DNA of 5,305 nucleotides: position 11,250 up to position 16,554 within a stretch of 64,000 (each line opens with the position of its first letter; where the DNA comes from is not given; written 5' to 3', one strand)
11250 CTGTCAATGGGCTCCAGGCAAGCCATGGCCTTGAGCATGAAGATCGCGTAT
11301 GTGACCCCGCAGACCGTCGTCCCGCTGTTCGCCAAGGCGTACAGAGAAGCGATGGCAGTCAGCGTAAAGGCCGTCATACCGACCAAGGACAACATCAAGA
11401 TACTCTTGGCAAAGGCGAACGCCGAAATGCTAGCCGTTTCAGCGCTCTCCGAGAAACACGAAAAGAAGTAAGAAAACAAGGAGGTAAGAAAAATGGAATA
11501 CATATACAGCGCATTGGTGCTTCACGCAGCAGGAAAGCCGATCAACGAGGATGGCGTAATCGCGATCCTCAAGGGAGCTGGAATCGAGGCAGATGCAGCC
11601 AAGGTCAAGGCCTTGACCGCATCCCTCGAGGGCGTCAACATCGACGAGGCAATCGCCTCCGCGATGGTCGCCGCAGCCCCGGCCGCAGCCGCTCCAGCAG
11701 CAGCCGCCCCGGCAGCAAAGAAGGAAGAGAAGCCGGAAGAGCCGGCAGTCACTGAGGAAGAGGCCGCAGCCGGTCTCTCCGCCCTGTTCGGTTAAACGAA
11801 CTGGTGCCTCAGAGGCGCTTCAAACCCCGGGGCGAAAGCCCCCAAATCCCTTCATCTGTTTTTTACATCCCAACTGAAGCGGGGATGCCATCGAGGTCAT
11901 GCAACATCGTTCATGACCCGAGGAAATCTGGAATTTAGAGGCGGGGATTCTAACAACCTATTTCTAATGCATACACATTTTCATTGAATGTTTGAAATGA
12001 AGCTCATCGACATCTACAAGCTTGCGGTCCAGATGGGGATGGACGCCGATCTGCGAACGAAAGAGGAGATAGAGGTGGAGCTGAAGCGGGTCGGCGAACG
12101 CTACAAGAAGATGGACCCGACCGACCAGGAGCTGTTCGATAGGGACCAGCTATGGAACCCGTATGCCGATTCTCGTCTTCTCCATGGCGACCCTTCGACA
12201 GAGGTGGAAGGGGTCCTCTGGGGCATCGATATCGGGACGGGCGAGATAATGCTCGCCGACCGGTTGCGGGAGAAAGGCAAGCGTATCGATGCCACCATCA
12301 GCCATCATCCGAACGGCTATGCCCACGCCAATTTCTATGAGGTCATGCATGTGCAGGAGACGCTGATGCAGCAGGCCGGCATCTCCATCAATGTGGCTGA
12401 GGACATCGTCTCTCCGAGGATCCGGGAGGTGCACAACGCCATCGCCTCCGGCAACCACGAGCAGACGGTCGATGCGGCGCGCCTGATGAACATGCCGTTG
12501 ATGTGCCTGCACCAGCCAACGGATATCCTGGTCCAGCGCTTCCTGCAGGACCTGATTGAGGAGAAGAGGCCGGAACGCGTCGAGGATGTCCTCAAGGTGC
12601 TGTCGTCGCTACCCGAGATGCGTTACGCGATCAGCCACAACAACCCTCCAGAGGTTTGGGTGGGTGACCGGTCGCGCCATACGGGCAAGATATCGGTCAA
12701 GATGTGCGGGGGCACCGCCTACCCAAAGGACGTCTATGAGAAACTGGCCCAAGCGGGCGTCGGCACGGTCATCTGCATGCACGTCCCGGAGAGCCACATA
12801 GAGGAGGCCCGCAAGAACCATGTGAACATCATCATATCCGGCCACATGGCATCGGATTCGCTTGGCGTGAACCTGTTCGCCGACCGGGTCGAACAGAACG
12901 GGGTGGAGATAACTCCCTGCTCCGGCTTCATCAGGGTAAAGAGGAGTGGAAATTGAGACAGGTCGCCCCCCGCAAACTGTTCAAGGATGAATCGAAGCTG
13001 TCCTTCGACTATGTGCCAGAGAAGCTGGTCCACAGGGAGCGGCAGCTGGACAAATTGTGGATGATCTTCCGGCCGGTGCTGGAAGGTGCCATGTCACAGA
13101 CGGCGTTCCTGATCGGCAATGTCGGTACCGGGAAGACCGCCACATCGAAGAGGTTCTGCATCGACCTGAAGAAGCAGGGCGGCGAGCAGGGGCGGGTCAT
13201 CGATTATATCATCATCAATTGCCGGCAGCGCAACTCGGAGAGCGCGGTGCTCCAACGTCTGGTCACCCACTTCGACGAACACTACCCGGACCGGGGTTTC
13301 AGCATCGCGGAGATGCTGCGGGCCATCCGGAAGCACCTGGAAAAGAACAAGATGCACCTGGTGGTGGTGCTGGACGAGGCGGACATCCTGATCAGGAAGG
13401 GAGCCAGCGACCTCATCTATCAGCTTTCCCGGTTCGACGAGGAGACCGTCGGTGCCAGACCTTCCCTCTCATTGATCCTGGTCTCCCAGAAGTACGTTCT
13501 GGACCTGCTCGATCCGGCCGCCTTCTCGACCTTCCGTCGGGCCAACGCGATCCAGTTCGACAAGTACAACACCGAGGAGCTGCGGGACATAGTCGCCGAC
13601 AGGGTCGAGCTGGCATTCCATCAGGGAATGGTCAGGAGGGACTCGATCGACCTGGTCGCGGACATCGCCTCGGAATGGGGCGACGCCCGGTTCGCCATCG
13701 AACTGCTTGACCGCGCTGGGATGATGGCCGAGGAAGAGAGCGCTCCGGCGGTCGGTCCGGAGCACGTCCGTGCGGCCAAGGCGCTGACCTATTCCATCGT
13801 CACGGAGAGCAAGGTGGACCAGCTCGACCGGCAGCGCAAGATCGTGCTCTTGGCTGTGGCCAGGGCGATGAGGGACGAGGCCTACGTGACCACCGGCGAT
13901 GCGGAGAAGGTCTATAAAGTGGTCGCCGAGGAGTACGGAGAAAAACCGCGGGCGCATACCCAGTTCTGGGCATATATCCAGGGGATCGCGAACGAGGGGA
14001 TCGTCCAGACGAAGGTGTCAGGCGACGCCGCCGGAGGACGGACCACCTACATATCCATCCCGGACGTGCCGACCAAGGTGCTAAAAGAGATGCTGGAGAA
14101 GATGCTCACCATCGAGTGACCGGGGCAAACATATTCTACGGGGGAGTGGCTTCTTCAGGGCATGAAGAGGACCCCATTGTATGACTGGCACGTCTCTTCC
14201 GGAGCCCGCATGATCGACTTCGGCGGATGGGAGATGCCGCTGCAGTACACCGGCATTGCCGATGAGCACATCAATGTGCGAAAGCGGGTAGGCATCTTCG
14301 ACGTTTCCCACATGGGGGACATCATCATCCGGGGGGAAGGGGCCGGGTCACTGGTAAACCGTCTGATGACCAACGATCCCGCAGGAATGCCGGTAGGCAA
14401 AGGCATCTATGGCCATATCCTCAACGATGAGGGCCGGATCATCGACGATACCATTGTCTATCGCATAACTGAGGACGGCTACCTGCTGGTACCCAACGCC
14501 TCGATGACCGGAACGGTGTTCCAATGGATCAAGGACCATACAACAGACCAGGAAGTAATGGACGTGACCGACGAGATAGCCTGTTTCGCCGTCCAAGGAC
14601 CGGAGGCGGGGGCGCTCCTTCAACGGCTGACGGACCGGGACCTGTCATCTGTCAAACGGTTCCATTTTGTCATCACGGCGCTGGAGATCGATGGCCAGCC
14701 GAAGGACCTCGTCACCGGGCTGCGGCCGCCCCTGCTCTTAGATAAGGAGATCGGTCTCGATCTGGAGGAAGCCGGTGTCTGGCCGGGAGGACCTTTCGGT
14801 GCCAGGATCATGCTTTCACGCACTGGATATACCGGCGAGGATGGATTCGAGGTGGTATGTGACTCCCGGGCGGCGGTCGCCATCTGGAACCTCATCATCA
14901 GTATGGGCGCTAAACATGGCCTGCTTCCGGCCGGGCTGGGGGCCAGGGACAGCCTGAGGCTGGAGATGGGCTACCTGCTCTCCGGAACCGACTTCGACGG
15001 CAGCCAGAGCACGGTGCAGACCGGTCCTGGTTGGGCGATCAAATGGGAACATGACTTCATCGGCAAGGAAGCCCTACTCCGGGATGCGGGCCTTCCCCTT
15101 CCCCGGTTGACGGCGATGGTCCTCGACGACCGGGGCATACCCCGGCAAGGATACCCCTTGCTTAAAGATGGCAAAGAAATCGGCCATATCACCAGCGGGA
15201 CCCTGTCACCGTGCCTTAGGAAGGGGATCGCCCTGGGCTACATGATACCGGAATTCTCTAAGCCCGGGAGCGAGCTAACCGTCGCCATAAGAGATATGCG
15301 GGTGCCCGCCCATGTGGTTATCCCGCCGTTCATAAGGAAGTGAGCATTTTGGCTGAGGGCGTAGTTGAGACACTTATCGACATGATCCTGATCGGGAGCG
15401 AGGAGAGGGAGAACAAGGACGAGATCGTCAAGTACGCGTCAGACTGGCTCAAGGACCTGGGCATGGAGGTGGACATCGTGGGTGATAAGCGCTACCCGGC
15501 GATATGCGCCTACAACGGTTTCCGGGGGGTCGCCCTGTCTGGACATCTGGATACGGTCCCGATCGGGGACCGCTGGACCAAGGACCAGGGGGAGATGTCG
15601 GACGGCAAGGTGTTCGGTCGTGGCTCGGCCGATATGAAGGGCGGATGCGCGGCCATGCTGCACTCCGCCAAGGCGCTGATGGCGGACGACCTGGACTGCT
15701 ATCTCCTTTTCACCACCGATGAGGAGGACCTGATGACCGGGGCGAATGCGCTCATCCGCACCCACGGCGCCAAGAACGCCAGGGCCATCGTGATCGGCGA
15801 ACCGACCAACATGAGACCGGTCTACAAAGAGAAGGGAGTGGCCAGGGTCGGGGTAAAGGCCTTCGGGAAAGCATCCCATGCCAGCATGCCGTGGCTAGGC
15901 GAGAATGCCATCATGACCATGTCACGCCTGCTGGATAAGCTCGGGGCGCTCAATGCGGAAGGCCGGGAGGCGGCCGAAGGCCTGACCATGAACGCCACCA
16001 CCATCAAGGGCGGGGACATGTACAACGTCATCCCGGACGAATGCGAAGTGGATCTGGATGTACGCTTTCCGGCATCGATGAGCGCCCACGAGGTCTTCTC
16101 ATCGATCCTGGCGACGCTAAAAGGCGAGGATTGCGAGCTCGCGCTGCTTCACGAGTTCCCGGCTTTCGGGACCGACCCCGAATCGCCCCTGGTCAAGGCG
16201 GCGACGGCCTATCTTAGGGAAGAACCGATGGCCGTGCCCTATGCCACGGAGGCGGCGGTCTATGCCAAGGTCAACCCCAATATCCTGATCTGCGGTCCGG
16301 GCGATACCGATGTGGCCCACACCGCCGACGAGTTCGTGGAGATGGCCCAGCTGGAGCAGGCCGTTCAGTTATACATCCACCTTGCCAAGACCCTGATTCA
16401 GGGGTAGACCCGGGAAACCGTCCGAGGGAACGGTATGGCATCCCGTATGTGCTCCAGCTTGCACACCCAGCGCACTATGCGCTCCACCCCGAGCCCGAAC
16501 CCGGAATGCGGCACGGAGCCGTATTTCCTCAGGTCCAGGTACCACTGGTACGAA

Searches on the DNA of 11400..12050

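Call 95: search_rna_families(source=window, start=11400, end=12050, threshold=evalue, max_evalue=10)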
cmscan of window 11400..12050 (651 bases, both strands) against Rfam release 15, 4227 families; matches with E-value up to 10: 2.
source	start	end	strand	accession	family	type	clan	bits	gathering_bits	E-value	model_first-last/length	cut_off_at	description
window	11817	11845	-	RF01323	CRISPR-DR10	Gene; CRISPR;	-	14.1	39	5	1-37/37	no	CRISPR RNA direct repeat element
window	11557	11733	-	RF01752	psaA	Cis-reg;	-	13.4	50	1.2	1-197/197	no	psaA RNA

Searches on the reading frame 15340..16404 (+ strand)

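Call 11: search_protein_families(library=pfam, proteins=[window:15340-16404:+], max_evalue=0.01)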
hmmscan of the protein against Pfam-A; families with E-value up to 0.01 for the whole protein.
window:15340-16404:+ (355 aa): 3 families
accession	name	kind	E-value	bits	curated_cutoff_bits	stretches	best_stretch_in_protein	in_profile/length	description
PF01546.33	Peptidase_M20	-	2.6e-31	109.6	24.6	1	65-350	1-205/206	Peptidase family M20/M25/M40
PF07687.19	M20_dimer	-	5.5e-21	75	21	1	163-261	2-100/107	Peptidase dimerisation domain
PF04389.22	Peptidase_M28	-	1.3e-06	28.7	21.3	1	64-149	15-88/193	Peptidase family M28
